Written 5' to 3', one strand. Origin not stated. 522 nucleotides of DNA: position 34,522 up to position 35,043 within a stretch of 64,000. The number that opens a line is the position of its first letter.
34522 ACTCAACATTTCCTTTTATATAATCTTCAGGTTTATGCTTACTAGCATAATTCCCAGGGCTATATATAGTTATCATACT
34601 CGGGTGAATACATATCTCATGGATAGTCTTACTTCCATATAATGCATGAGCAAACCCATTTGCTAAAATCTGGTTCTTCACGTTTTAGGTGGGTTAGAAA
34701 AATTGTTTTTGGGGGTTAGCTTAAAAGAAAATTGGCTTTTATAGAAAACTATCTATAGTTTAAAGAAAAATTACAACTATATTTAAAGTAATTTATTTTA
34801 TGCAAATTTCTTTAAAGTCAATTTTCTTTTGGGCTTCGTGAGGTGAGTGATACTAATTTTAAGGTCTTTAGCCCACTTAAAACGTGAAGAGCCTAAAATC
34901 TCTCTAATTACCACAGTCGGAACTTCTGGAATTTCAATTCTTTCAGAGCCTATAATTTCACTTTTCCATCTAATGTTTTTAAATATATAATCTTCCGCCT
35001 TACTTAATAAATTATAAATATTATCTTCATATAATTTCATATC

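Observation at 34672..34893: Candidate undescribed MITE family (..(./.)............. termini, 8-bp AT-rich TSD) at four loci within 22 kb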

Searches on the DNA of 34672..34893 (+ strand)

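Call 40: search_dna_similar(query=window:34672-34893:+, collection=plasmids, mode=distant, max_evalue=10, max_rows=15)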
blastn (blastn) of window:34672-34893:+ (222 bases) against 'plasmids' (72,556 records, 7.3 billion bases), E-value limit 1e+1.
Records with a match: 181; places in all: 184; records where one place covers at least 80% of the query: 0.
Best place of each record, by identity: >=99% 3; 95-99% 3; 90-95% 13; 80-90% 145; 60-80% 17.
By first word of the organism name: Acinetobacter 74; Staphylococcus 22; Bacillus 18; Clostridium 17; Spiroplasma 8; Candidatus 6; Enterococcus 6; Priestia 6; Arcobacter 3; Vagococcus 3; and 15 more.
By predicted mobility (MOB-suite, as given by PLSDB): non-mobilizable 83; conjugative 60; mobilizable 38.
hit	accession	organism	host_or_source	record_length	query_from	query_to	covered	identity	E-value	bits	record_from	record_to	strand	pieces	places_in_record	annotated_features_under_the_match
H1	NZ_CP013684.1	Clostridium botulinum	Microbial isolate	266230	88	160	33%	77.3%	1e-2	46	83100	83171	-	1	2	none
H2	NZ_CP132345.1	Clostridium butyricum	Homo sapiens,Faeces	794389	69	137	31%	74.0%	8e+0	37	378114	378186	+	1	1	hypothetical protein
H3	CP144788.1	Candidatus Stammera capleta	insect metagenome,tissue sample,midgut ...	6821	67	129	28%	74.6%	7e-1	41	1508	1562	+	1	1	record has no annotation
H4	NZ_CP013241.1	Clostridium sporogenes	Microbial isolate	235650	66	126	27%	73.8%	7e-1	42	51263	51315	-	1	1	none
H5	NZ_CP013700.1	Clostridium sporogenes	Microbial isolate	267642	66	126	27%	73.8%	7e-1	42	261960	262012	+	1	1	none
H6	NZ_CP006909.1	Clostridium botulinum CDC_1436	Isolate microbial culture,stool (infant)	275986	66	126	27%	73.8%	7e-1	42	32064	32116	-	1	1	none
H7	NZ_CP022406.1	Clostridium sporogenes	-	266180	66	126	27%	73.8%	7e-1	42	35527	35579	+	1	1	none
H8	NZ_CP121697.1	Clostridium botulinum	Homo sapiens,human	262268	66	126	27%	73.8%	7e-1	42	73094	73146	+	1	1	none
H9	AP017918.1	Candidatus Azobacteroides pseudotrichonymphae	Pseudotrichonympha sp.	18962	88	143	25%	77.4%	8e+0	37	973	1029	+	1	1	record has no annotation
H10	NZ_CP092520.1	Cetobacterium somerae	Danio rerio,tissue sample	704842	93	146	24%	77.0%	7e-1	41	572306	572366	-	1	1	sigma 54-interacting transcriptional regulator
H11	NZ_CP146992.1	Sporomusa sphaeroides DSM 2875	whole organism,river mud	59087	109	160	23%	78.8%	8e+0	37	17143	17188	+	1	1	none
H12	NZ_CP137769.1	Bacillus cereus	Passiflora edulis Sims,Pure ...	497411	76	127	23%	76.9%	8e+0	38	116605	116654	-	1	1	none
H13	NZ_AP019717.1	Clostridium butyricum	-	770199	66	114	22%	79.6%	5e-2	45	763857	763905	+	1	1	none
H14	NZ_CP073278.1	Clostridium butyricum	Homo sapiens,cell culture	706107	66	114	22%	79.6%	5e-2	45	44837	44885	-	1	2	none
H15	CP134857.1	Arcobacter sp. AZ-2023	food,chicken meat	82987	88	135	22%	80.0%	2e+0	39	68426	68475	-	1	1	phospholipase D family protein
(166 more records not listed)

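Call 41: search_dna_similar(query=window:34672-34893:+, collection=phages, mode=distant, max_evalue=10, max_rows=10)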
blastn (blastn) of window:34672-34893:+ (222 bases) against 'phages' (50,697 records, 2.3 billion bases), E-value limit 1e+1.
Records with a match: 169; places in all: 169; records where one place covers at least 80% of the query: 0.
Best place of each record, by identity: 95-99% 11; 90-95% 11; 80-90% 118; 60-80% 29.
By first word of the organism name: Escherichia 59; Staphylococcus 19; Paenibacillus 13; Klebsiella 10; Clostridium 8; Salmonella 7; Bacillus 6; Acinetobacter 6; Proteus 5; Campylobacter 4; and 18 more.
By host as written in the record: Escherichia coli 15; - 15; Staphylococcus carnosus TM300 9; Paenibacillus larvae ATCC 9545 8; Escherichia coli K-12 MG1655 7; Klebsiella pneumoniae 5; Salmonella enterica subsp. enterica serovar Typhimurium 4; Campylobacter jejuni 4; and 68 more.
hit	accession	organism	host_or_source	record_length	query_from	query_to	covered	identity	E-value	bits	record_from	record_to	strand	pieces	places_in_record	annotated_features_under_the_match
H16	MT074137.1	Bacteroides phage DAC16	Bacteroides thetaiotaomicron VPI-5485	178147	94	153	27%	75.0%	9e+0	37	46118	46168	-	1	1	hypothetical protein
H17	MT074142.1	Bacteroides phage DAC23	Bacteroides thetaiotaomicron VPI-5490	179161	94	153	27%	75.0%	9e+0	37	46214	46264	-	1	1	hypothetical protein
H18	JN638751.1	Bacillus phage G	Bacillus megaterium str. ATCC 43725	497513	90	137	22%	77.6%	9e+0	37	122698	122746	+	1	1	185: gp185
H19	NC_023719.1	Bacillus phage G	Bacillus megaterium str. ATCC 43725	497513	90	137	22%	77.6%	9e+0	37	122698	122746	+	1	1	185: gp185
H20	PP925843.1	Escherichia phage VivaForever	Escherichia coli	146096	120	166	21%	79.2%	3e+0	37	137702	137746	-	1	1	DNA polymerase I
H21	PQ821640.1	Escherichia phage SD2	Escherichia sp.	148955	120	166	21%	79.2%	3e+0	37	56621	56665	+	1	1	SD2000071: intein-containing DNA polymerase precursor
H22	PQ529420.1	Escherichia phage Eryne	Escherichia coli UTI89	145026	120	166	21%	79.2%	3e+0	37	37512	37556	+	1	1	DNA polymerase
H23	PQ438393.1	Escherichia phage vB_Eco_J-01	Escherichia coli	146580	120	166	21%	79.2%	3e+0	37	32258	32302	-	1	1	DNA polymerase I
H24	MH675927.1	Escherichia phage vB_vPM_PD114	Escherichia coli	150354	120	166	21%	79.2%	3e+0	37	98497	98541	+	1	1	hypothetical protein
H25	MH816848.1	Escherichia phage vB_vPM_PD06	Escherichia coli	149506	120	166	21%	79.2%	3e+0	37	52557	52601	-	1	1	hypothetical protein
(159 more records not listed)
